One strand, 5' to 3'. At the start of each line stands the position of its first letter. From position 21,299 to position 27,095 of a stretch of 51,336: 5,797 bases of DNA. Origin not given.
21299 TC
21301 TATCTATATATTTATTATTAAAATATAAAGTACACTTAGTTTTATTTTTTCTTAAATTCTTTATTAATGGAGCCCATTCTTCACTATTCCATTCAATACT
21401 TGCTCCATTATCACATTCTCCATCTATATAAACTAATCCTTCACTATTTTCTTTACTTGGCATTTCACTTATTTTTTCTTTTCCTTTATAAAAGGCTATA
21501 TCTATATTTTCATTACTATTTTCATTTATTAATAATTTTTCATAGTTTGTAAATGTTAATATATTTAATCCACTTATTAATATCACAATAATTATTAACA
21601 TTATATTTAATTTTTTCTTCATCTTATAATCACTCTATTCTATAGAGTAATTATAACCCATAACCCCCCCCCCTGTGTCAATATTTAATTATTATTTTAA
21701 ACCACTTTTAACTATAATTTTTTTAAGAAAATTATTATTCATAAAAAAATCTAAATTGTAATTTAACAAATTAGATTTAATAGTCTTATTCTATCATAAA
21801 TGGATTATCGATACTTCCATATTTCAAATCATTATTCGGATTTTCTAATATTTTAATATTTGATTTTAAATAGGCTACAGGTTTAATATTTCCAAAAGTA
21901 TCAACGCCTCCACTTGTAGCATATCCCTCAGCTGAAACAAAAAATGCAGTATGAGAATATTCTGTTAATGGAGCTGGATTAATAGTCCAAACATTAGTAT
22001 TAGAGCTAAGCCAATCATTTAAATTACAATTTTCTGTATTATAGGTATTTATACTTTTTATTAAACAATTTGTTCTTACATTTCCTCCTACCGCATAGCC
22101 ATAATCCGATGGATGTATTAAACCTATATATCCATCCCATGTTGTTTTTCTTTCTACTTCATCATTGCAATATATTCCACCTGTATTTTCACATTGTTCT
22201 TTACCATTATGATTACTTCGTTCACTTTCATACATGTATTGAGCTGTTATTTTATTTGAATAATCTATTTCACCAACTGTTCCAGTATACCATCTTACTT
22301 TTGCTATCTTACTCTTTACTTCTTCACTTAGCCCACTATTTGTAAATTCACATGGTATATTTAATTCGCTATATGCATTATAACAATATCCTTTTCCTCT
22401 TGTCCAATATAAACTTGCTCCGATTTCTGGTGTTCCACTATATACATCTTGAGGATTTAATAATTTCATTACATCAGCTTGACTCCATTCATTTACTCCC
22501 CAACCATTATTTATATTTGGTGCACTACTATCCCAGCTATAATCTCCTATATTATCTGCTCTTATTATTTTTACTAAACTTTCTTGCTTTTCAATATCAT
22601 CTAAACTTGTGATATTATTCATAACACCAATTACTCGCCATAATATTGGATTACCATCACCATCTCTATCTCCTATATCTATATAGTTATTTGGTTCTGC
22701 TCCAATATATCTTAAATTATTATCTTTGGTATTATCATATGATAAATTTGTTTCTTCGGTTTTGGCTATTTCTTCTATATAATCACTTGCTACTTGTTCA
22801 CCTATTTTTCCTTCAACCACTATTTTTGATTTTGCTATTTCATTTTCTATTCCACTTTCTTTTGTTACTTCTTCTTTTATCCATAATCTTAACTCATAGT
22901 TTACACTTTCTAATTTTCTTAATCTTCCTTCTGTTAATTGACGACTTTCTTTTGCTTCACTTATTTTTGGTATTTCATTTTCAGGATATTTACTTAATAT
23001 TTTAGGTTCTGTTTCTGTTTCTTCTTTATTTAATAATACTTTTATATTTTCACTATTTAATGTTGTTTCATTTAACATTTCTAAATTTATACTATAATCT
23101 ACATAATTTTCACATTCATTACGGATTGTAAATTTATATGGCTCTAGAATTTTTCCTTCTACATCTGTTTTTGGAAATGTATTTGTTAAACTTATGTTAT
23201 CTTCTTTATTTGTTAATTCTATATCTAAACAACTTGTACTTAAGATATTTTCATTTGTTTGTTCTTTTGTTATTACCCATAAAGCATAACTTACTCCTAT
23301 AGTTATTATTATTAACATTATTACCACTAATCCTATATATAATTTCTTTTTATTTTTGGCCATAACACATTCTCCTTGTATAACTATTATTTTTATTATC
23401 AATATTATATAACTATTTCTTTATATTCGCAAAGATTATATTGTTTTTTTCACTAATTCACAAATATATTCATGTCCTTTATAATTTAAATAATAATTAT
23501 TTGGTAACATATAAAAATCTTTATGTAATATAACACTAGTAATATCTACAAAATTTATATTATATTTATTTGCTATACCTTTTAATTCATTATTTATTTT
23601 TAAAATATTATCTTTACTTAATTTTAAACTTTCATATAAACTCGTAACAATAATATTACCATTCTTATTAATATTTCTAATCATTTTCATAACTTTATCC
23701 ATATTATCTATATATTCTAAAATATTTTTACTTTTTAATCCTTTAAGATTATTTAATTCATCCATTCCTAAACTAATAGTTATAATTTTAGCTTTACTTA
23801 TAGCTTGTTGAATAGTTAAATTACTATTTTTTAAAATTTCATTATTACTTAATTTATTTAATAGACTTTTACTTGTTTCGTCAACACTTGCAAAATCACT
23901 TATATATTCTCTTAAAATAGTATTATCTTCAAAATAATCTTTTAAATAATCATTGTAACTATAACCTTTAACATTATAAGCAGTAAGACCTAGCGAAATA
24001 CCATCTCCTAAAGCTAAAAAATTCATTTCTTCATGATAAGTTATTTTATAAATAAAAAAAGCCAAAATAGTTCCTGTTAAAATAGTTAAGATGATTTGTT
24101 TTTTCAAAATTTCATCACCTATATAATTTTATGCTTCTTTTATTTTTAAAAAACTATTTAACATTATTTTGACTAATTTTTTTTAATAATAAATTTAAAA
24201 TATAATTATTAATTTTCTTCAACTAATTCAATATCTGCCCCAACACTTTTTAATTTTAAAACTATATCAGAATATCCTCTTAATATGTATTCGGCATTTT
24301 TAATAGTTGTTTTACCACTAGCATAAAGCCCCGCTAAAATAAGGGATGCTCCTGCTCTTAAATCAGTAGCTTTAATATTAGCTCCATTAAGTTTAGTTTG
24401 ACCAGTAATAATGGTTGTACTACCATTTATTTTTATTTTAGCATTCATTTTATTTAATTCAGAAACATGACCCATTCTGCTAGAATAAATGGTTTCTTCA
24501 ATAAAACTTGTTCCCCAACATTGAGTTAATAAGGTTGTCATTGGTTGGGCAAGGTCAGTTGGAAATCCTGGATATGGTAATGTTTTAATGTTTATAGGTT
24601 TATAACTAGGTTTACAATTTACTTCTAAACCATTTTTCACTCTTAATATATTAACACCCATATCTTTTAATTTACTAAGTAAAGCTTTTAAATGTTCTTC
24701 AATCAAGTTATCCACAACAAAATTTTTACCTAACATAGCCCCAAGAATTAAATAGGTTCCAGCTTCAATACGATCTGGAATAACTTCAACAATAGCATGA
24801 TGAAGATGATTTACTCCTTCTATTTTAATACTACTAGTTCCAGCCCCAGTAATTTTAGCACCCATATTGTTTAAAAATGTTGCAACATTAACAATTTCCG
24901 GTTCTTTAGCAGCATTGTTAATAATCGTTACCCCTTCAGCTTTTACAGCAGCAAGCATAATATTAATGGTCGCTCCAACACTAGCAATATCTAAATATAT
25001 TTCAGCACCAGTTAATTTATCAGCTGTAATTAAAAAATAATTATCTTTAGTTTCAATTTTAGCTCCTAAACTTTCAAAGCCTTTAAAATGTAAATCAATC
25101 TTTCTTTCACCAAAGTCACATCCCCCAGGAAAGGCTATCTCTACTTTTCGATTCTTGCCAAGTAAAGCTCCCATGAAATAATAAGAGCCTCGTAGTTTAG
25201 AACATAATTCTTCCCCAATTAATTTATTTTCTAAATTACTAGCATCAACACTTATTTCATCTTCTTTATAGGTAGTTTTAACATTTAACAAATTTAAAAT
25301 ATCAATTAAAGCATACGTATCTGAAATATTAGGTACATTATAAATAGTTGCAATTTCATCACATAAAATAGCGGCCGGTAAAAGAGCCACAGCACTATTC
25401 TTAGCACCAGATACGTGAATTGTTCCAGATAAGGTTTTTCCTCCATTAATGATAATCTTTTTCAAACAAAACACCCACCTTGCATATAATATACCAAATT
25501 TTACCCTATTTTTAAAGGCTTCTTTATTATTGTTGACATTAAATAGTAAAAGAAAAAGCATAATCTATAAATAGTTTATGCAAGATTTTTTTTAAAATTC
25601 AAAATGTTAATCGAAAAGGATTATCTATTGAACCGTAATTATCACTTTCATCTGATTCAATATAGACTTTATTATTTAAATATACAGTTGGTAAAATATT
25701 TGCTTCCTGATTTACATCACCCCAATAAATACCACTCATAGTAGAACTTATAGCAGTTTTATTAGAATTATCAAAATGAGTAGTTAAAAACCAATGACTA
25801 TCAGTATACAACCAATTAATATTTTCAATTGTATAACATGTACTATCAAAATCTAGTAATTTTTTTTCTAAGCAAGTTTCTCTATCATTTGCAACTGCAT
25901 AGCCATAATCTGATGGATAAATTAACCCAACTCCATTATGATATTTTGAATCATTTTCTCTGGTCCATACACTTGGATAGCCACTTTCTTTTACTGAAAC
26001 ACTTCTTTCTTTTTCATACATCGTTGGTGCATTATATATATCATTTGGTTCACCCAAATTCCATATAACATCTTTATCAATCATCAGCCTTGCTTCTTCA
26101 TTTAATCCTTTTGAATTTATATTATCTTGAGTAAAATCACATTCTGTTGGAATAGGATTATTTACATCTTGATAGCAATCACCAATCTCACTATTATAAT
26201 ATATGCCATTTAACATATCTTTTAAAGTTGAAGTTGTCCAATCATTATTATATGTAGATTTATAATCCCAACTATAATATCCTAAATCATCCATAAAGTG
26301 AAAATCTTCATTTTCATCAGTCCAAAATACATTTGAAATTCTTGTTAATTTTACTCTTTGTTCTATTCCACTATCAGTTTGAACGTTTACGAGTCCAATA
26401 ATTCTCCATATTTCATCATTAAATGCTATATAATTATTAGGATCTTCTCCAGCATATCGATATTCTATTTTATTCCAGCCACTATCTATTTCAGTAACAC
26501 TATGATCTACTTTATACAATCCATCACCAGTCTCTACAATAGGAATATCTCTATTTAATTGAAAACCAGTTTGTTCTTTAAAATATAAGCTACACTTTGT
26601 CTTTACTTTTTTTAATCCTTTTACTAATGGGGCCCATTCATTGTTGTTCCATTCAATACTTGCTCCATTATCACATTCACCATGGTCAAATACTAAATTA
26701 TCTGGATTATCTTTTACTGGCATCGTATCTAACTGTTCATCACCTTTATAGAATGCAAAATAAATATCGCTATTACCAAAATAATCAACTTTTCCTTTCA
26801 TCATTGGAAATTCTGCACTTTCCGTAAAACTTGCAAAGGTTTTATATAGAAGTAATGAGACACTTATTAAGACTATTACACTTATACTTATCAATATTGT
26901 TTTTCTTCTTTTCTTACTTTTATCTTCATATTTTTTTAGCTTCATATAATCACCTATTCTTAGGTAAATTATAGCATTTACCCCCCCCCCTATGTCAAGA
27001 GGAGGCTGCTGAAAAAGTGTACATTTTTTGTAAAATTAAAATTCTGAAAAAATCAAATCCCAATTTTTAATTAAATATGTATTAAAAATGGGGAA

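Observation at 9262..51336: Twelve-member modular surface-protein family occupying about one third of the window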

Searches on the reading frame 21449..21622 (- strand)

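Call 51: search_protein_families(library=ncbifam, proteins=[window:21449-21622:-], max_evalue=10)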
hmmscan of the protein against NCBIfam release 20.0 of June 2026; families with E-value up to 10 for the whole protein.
seq(58 aa): 1 family
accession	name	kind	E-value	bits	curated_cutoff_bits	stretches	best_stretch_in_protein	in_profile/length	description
NF053819.1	EF0750_LPXTG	subfamily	0.014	15.9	47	1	1-53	1-49/105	EF2685/EF0750 family sortase-dependent surface protein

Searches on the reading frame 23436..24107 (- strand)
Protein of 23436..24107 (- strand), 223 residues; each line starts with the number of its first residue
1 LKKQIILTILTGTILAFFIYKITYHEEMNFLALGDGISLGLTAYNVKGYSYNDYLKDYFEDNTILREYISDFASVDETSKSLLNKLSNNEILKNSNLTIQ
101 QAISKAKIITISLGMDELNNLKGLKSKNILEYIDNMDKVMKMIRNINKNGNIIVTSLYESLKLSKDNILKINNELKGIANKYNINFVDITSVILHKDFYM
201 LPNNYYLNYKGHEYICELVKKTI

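Call 19: search_protein_families(library=pfam, proteins=[window:23436-24107:-], max_evalue=0.01)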
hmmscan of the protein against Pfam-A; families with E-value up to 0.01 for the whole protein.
window:23436-24107:- (223 aa): 2 families
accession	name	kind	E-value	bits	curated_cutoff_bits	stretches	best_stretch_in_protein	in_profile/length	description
PF13472.12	Lipase_GDSL_2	-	4.2e-05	24.5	32.9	1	32-213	1-177/178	GDSL-like Lipase/Acylhydrolase family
PF05119.17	Terminase_4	-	0.005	17.7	24.7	0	113-183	10-78/98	Phage terminase, small subunit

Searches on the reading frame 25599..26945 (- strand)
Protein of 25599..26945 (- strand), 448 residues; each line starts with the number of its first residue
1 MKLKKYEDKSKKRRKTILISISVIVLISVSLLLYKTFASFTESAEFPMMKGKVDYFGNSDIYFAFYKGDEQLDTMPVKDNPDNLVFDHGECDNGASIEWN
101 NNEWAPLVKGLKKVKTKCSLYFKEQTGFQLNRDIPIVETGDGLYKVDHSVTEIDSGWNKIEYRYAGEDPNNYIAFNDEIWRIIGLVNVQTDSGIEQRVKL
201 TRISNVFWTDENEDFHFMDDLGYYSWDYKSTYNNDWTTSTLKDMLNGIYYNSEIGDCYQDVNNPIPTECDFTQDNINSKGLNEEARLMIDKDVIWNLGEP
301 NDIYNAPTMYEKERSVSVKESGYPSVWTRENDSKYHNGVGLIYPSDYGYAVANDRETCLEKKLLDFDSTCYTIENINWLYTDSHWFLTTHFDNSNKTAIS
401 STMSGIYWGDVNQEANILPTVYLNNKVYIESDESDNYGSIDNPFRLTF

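Call 4: search_protein_families(library=pfam, proteins=[window:25599-26945:-], max_evalue=1)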
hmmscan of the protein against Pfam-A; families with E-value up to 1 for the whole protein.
window:25599-26945:- (448 aa): 2 families
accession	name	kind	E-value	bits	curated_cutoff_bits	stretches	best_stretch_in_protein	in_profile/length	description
PF13786.12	DUF4179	-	0.16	12.9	30.1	1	9-61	2-52/94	Domain of unknown function (DUF4179)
PF19692.4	DUF6193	-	0.29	11.6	26.9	1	116-150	44-79/112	Family of unknown function (DUF6193)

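Call 5: search_protein_families(library=ncbifam, proteins=[window:25599-26945:-], max_evalue=1)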
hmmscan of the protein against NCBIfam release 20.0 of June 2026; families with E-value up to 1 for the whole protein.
window:25599-26945:- (448 aa): 0 families

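Call 44: find_encoding_contigs(protein=window:25599-26945:-, flank=3000, max_places=10)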
Protein window:25599-26945:- (448 aa): 4 contigs read that carry it; 3 places shown.
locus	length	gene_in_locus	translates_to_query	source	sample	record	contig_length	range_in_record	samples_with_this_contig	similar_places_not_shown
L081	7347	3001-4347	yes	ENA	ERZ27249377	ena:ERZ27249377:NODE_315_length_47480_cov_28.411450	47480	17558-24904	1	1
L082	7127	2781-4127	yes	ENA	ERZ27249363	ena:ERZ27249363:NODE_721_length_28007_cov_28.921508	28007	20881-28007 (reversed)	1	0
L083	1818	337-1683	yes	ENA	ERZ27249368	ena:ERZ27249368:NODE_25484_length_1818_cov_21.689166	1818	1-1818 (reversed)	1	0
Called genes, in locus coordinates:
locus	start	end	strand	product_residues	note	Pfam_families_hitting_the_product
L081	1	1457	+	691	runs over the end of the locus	PF00009:GTP_EFTU, PF03144:GTP_EFTU_D2, PF22042:EF-G_D2, PF14492:EFG_III, PF16658:RF3_C, PF03764:EFG_IV, PF00679:EFG_C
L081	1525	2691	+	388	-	PF00009:GTP_EFTU, PF01926:MMR_HSR1 (faint), PF03144:GTP_EFTU_D2, PF03143:GTP_EFTU_D3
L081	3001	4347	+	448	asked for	-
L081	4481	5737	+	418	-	PF00275:EPSP_synthase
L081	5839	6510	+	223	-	-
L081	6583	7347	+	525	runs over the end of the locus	-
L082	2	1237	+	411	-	?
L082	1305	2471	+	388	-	PF00009:GTP_EFTU, PF01926:MMR_HSR1 (faint), PF03144:GTP_EFTU_D2, PF03143:GTP_EFTU_D3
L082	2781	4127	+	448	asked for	-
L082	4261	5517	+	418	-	PF00275:EPSP_synthase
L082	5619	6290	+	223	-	-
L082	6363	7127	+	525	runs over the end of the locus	-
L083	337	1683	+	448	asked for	-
